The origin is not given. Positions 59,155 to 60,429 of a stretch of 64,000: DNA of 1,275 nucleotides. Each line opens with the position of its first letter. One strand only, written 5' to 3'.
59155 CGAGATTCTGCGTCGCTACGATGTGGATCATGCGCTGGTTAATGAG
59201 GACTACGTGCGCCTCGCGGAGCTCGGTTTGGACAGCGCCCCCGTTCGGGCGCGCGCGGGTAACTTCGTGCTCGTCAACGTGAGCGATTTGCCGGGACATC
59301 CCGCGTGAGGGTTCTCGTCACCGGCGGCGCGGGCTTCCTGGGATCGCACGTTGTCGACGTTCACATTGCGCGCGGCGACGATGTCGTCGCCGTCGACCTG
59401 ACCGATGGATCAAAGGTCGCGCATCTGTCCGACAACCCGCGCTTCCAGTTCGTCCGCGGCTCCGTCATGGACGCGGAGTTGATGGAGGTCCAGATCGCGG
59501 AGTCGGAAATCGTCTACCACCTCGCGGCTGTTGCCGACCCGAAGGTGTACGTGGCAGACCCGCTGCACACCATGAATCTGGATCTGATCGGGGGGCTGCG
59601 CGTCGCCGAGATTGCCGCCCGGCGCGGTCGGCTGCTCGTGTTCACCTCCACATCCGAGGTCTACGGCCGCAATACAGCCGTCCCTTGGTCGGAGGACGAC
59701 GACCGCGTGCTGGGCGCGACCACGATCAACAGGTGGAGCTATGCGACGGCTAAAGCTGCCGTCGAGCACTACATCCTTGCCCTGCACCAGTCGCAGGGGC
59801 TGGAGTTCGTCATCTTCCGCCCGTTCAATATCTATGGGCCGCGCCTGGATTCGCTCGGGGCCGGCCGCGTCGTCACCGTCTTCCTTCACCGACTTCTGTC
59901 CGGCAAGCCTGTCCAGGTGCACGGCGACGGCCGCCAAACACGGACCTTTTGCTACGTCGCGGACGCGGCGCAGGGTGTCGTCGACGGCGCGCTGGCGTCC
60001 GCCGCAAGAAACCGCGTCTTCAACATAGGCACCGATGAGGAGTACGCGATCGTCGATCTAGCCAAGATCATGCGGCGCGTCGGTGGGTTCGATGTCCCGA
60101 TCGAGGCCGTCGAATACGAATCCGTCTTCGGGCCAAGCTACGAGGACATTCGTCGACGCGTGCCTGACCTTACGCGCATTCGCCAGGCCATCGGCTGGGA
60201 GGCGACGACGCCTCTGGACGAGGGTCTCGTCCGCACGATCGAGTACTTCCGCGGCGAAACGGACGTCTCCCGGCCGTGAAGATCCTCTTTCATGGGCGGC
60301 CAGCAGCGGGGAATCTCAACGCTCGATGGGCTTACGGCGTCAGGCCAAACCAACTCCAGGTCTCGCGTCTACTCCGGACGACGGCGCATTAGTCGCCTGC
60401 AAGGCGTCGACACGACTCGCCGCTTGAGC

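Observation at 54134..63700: Lower-GC island encoding an Arn-like 4-amino-pentose pathway (ArnA-CT-like, ArnB-like, ArnC-like, ArnT-like) plus GNAT, Zn-ribbon methyltransferase and a second GT2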

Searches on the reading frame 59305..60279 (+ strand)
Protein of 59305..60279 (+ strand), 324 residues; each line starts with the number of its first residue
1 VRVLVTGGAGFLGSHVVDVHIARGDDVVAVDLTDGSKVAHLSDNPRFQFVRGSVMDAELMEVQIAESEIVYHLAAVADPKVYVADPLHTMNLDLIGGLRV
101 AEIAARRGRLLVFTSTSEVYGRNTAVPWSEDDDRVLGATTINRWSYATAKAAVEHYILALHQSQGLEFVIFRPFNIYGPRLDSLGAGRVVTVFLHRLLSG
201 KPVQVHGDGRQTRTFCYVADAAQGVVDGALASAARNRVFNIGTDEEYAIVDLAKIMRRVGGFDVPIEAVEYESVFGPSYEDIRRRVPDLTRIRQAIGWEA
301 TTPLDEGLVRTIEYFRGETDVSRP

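Call 4: search_protein_families(library=pfam, proteins=[window:59305-60279:+], max_evalue=0.01)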
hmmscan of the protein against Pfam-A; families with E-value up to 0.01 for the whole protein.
window:59305-60279:+ (324 aa): 8 families
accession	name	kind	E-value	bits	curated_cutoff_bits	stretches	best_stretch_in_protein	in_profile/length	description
PF01370.27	Epimerase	-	5.4e-49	167.2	20.9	1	3-242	1-240/240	NAD dependent epimerase/dehydratase family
PF16363.11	GDP_Man_Dehyd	-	2e-41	143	27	1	4-309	1-330/332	GDP-mannose 4,6 dehydratase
PF01073.25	3Beta_HSD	-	4.3e-16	59.2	22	1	4-219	1-219/280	3-beta hydroxysteroid dehydrogenase/isomerase family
PF04321.23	RmlD_sub_bind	-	2.7e-15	56.7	27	1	1-260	1-231/287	RmlD substrate binding domain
PF02719.21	Polysacc_synt_2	-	7e-11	42.3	20.2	2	146-264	138-251/293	Polysaccharide biosynthesis protein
PF07993.18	NAD_binding_4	-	5.5e-09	36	20.1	1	56-182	78-210/258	Male sterility protein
PF13460.12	NAD_binding_10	-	3.3e-06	27.5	27.2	1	7-175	1-145/184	NAD(P)H-binding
PF05368.20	NmrA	-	0.001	19.2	27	1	2-74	4-77/298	NmrA-like family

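Call 5: search_protein_families(library=ncbifam, proteins=[window:59305-60279:+], max_evalue=0.01)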
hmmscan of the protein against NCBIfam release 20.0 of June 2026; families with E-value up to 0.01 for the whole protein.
window:59305-60279:+ (324 aa): 30 families (the best 25 are shown)
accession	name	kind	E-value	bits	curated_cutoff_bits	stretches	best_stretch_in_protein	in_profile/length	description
NF008872.0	PRK11908.1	equivalog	3e-56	191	294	1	2-320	3-340/349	bifunctional UDP-4-keto-pentose/UDP-xylose synthase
NF005998.1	PRK08125.1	equivalog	3.9e-47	161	777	1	2-315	317-649/649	bifunctional UDP-4-amino-4-deoxy-L-arabinose formyltransferase/UDP-glucuronic acid oxidase ArnA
TIGR01181.1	dTDP_gluc_dehyt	equivalog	1.2e-38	133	365.1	1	2-323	1-319/321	dTDP-glucose 4,6-dehydratase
TIGR04180.1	EDH_00030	hypoth_equivalog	6.7e-38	130.4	475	1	3-301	1-295/297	NAD-dependent 4,6-dehydratase LegB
TIGR01179.1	galE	equivalog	1.7e-29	102.7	262.3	1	2-304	1-314/332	UDP-glucose 4-epimerase GalE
TIGR02197.1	heptose_epim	equivalog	4.8e-24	85.1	274.6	1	3-310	1-308/316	ADP-glyceromanno-heptose 6-epimerase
NF007490.0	PRK10084.1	subfamily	1.1e-21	77.3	649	1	1-318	1-337/361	dTDP-glucose 4,6-dehydratase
NF007582.0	PRK10217.1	equivalog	1.3e-18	67.3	698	1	2-315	3-331/355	dTDP-glucose 4,6-dehydratase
NF047922.1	GDPFucSynFcl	equivalog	6e-18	65.3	500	1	2-316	4-302/308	GDP-L-fucose synthase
NF011728.1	PRK15181.1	equivalog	7.8e-18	64.6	760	1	2-315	17-337/348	Vi polysaccharide biosynthesis UDP-N-acetylglucosaminuronic acid C-4 epimerase TviC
TIGR03466.1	HpnA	hypoth_equivalog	1.7e-16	60.1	367.65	1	1-195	1-190/327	hopanoid-associated sugar epimerase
NF042422.1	oxyalk_red_OleD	equivalog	6e-16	58.7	580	1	1-228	1-214/329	2-alkyl-3-oxoalkanoate reductase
NF007956.0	PRK10675.1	subfamily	8.4e-15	54.7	394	1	1-177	1-181/338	UDP-glucose 4-epimerase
NF008360.0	PRK11150.1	equivalog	2.7e-14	53.1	452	1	3-295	2-286/310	ADP-glyceromanno-heptose 6-epimerase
TIGR02622.1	CDP_4_6_dhtase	equivalog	2.3e-11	43.4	278.45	1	2-316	6-331/352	CDP-glucose 4,6-dehydratase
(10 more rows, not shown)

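Call 6: search_solved_structures(query=window:59305-60279:+, max_evalue=1e-10)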
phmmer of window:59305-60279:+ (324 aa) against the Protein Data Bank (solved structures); distinct sequences matched with E-value up to 1e-10: 86 (the best 60 are shown).
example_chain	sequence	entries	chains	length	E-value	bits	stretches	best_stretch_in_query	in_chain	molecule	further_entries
4lk3_A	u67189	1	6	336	1.7e-49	172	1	2-320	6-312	UDP-glucuronic acid decarboxylase 1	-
4gll_A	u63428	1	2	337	8.7e-49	169.7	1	2-320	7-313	UDP-glucuronic acid decarboxylase 1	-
2b69_A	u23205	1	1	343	9.3e-49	169.6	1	2-320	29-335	UDP-glucuronate decarboxylase 1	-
4m55_A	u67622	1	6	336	1.2e-48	169.2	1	2-320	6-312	UDP-glucuronic acid decarboxylase 1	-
4zrm_A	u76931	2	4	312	1.9e-48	168.5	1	1-317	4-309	UDP-glucose 4-epimerase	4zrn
8gjh_A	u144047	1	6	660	1.4e-43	152.6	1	1-322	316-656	Bifunctional polymyxin resistance protein ArnA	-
2bll_A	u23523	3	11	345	1.3e-42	149.4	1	1-321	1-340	PROTEIN YFBG | UDP-4-amino-4-deoxy-L-arabinose formyltransferase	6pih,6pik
9v5h_G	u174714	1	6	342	1.5e-42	149.2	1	1-321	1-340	Bifunctional polymyxin resistance protein ArnA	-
7ys8_A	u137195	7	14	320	2.2e-42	148.6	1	1-318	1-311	UDP-glucose 4-epimerase | UDP-glucose 4-epimerase along with EC 5.1.3.2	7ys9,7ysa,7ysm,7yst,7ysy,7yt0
1u9j_A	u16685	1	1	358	4.5e-42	147.6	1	2-321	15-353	Hypothetical protein yfbG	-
1z73_A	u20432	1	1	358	1.2e-41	146.2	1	2-321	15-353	protein ArnA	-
1z7b_A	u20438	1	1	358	2.2e-41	145.3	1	2-321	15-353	protein ArnA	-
1z7e_A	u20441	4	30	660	3e-41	144.9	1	2-321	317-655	protein ArnA | Bifunctional polymyxin resistance protein ArnA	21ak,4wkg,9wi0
1z75_A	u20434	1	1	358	3.1e-41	144.9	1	2-321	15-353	protein ArnA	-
1z74_A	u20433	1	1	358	4.2e-41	144.4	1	2-321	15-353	protein ArnA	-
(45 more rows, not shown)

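Call 19: search_solved_structures(query=window:59305-60279:+, max_evalue=1e-42, show_alignments=5)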
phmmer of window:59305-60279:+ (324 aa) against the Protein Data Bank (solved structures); distinct sequences matched with E-value up to 1e-42: 6.
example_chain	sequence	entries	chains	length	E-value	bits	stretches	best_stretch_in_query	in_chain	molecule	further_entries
4lk3_A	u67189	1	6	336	1.7e-49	172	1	2-320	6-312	UDP-glucuronic acid decarboxylase 1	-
4gll_A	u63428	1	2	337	8.7e-49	169.7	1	2-320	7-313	UDP-glucuronic acid decarboxylase 1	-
2b69_A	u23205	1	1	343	9.3e-49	169.6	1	2-320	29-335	UDP-glucuronate decarboxylase 1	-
4m55_A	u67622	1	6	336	1.2e-48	169.2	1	2-320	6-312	UDP-glucuronic acid decarboxylase 1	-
4zrm_A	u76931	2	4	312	1.9e-48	168.5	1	1-317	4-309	UDP-glucose 4-epimerase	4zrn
8gjh_A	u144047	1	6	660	1.4e-43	152.6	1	1-322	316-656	Bifunctional polymyxin resistance protein ArnA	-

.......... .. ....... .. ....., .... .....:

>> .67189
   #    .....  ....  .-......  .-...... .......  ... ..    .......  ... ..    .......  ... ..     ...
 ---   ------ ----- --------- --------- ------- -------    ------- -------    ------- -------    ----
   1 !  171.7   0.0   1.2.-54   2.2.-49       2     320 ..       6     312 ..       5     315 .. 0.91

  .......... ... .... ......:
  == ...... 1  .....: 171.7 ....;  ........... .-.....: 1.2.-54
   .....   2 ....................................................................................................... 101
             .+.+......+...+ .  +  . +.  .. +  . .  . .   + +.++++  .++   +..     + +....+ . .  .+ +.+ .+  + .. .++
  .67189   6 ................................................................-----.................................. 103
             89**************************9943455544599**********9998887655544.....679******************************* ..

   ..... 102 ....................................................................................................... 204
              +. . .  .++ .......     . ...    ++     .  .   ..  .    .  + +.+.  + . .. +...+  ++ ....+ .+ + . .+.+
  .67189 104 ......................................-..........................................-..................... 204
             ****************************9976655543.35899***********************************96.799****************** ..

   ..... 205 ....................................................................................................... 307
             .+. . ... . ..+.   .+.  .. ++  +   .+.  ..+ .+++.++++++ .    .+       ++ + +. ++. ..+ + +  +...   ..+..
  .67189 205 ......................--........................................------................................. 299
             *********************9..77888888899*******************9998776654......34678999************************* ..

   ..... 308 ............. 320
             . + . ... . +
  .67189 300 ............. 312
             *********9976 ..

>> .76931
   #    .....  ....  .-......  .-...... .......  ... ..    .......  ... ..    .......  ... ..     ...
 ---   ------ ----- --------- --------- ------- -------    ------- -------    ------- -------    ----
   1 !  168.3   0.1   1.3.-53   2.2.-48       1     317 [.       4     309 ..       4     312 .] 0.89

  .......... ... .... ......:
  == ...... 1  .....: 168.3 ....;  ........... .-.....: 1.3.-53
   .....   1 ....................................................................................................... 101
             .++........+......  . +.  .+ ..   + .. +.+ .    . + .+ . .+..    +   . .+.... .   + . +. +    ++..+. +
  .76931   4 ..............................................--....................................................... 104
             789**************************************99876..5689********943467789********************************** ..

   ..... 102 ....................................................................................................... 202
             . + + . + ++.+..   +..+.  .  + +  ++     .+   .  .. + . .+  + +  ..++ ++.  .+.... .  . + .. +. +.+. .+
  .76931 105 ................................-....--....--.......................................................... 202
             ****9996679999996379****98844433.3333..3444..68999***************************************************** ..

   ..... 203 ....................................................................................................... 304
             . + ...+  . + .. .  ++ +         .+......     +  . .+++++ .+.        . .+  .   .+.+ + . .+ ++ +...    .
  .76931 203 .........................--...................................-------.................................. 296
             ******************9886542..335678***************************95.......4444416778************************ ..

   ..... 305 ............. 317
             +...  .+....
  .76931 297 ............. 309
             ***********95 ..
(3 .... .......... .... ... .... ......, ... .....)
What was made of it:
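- It belongs to the UXS/ArnA-CT group (calls 5, 6, 19).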

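Call 78: find_homologous_proteins(query=window:59305-60279:+, max_evalue=1e-20)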
Query window:59305-60279:+ (324 aa): 7922 proteins with E <= 1e-20 among 8000 candidates; the best 120 are listed.
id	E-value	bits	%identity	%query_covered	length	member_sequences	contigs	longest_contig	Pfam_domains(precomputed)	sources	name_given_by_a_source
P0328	2.6e-210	715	100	100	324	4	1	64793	PF04321.24,PF16363.12,PF02719.22,PF01073.26,PF07993.19,PF13460.13,PF01370.28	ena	-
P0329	8.2e-195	664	91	100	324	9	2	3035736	PF04321.24,PF16363.12,PF02719.22,PF05368.20,PF01073.26,PF07993.19,PF13460.13,PF01370.28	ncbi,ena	-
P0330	2.0e-188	643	88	100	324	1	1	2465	PF04321.24,PF16363.12,PF02719.22,PF05368.20,PF01073.26,PF07993.19,PF13460.13,PF01370.28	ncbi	-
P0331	7.1e-160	549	76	98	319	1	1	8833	PF04321.24,PF16363.12,PF02719.22,PF01073.26,PF07993.19,PF13460.13,PF01370.28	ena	-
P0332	2.0e-158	545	75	98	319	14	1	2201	PF04321.24,PF16363.12,PF02719.22,PF01073.26,PF07993.19,PF13460.13,PF01370.28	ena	-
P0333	1.1e-144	500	70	98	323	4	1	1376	PF04321.24,PF16363.12,PF02719.22,PF01073.26,PF07993.19,PF01370.28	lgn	-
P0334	1.7e-138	479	67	98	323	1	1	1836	PF04321.24,PF16363.12,PF02719.22,PF01073.26,PF07993.19,PF01370.28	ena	-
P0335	8.6e-138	477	64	98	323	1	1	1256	PF04321.24,PF16363.12,PF02719.22,PF01073.26,PF07993.19,PF01370.28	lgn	-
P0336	4.6e-137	475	66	99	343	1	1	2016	PF04321.24,PF16363.12,PF02719.22,PF01073.26,PF07993.19,PF13460.13,PF01370.28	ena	-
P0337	5.0e-137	474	66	98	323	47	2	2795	PF04321.24,PF16363.12,PF02719.22,PF01073.26,PF07993.19,PF01370.28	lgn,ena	-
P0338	1.9e-136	472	62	98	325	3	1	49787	PF04321.24,PF16363.12,PF02719.22,PF01073.26,PF07993.19,PF01370.28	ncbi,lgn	-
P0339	2.5e-136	472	62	99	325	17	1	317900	PF04321.24,PF16363.12,PF02719.22,PF01073.26,PF07993.19,PF01370.28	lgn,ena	-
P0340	2.9e-136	472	62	99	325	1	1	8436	PF04321.24,PF16363.12,PF02719.22,PF01073.26,PF07993.19,PF01370.28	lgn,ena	-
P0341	1.3e-135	470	66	98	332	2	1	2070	PF04321.24,PF16363.12,PF02719.22,PF01073.26,PF07993.19,PF13460.13,PF01370.28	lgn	-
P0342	5.7e-135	468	63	98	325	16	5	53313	PF04321.24,PF16363.12,PF02719.22,PF01073.26,PF07993.19,PF01370.28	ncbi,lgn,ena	-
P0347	2.7e-117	410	57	97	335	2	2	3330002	PF04321.24,PF16363.12,PF02719.22,PF01073.26,PF07993.19,PF13460.13,PF01370.28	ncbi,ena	-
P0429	2.3e-93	331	48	98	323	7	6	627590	PF04321.24,PF16363.12,PF02719.22,PF01073.26,PF07993.19,PF01370.28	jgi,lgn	jgi:UDP-glucose 4-epimerase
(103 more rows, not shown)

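Call 80: find_encoding_contigs(protein=P0429, flank=8000, max_places=2)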
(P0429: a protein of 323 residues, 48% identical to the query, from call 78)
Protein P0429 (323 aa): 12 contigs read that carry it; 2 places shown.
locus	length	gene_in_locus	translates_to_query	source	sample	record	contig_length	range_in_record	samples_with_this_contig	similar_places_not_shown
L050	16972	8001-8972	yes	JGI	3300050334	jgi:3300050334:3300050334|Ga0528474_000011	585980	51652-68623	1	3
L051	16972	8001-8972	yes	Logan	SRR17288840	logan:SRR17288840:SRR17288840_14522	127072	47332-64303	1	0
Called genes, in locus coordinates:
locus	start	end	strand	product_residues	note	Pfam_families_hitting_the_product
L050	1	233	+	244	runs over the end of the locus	PF00814:TsaD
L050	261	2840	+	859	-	-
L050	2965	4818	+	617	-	PF13231:PMT_2, PF18583:Arnt_C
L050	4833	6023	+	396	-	PF00155:Aminotran_1_2, PF01041:DegT_DnrJ_EryC1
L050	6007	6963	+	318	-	PF00535:Glycos_transf_2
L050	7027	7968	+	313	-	PF00551:Formyl_trans_N, PF02911:Formyl_trans_C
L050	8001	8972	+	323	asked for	PF01073:3Beta_HSD, PF01370:Epimerase, PF02719:Polysacc_synt_2, PF04321:RmlD_sub_bind, PF16363:GDP_Man_Dehyd, PF07993:NAD_binding_4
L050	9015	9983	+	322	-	PF01522:Polysacc_deac_1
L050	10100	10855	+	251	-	PF20772:TACO1_YebC_N, PF01709:Transcrip_reg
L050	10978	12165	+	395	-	PF01070:FMN_dh (faint), PF01180:DHO_dh, PF12837:Fer4_6 (faint), PF12838:Fer4_7 (faint), PF12797:Fer4_2 (faint), PF14697:Fer4_21, PF00037:Fer4 (weak)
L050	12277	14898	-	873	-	PF00989:PAS (weak), PF13188:PAS_8 (faint), PF08448:PAS_4, PF13426:PAS_9 (weak), PF00989:PAS, PF08448:PAS_4, PF02518:HATPase_c, PF00072:Response_reg, +2 more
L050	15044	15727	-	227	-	PF01983:CofC, PF12804:NTP_transf_3 (weak)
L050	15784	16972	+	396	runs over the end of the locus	PF04015:DUF362, PF12797:Fer4_2 (faint), PF12837:Fer4_6 (faint), PF00037:Fer4 (weak), PF12838:Fer4_7 (weak), PF13237:Fer4_10 (weak)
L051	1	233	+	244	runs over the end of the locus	PF00814:TsaD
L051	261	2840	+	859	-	-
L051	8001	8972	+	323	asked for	PF01073:3Beta_HSD, PF01370:Epimerase, PF02719:Polysacc_synt_2, PF04321:RmlD_sub_bind, PF16363:GDP_Man_Dehyd, PF07993:NAD_binding_4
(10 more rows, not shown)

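Call 81: find_encoding_contigs(protein=P0347, flank=8000, max_places=1)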
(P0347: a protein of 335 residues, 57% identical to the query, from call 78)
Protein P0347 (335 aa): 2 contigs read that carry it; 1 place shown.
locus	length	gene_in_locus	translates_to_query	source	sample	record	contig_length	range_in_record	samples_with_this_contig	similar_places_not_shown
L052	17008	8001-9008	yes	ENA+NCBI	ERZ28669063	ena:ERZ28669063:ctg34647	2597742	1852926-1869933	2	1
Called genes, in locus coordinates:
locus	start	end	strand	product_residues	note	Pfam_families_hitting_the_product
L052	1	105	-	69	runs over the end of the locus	-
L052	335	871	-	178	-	PF08448:PAS_4 (weak)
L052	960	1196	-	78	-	-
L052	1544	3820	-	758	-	PF00496:SBP_bac_5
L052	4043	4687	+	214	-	PF13580:SIS_2, PF01380:SIS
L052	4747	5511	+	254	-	PF00483:NTP_transferase, PF12804:NTP_transf_3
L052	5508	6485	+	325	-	PF00288:GHMP_kinases_N, PF08544:GHMP_kinases_C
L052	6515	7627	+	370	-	PF01073:3Beta_HSD, PF01370:Epimerase, PF04321:RmlD_sub_bind (faint), PF07993:NAD_binding_4, PF13460:NAD_binding_10 (weak), PF16363:GDP_Man_Dehyd, PF01370:Epimerase, PF16363:GDP_Man_Dehyd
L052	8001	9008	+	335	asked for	PF01073:3Beta_HSD, PF01370:Epimerase, PF02719:Polysacc_synt_2 (faint), PF04321:RmlD_sub_bind, PF13460:NAD_binding_10, PF16363:GDP_Man_Dehyd, PF07993:NAD_binding_4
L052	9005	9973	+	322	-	PF01041:DegT_DnrJ_EryC1, PF00155:Aminotran_1_2 (weak), PF01212:Beta_elim_lyase (weak), PF01053:Cys_Met_Meta_PP (weak)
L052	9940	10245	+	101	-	PF01041:DegT_DnrJ_EryC1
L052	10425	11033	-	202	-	PF25084:LbH_EIF2B (faint), PF25087:GMPPB_C (faint), PF00132:Hexapep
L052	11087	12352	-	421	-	PF01041:DegT_DnrJ_EryC1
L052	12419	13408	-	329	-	PF01408:GFO_IDH_MocA, PF22725:GFO_IDH_MocA_C3, PF02894:GFO_IDH_MocA_C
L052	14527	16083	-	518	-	-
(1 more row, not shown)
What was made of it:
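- On UDP-xylose synthase (UXS): The genomic context (calls 80, 81) favours release of the keto sugar.
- A 57%-identical homologue is followed directly by a DegT gene (call 81). SDR followed by DegT is contiguous in another genome (call 81).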
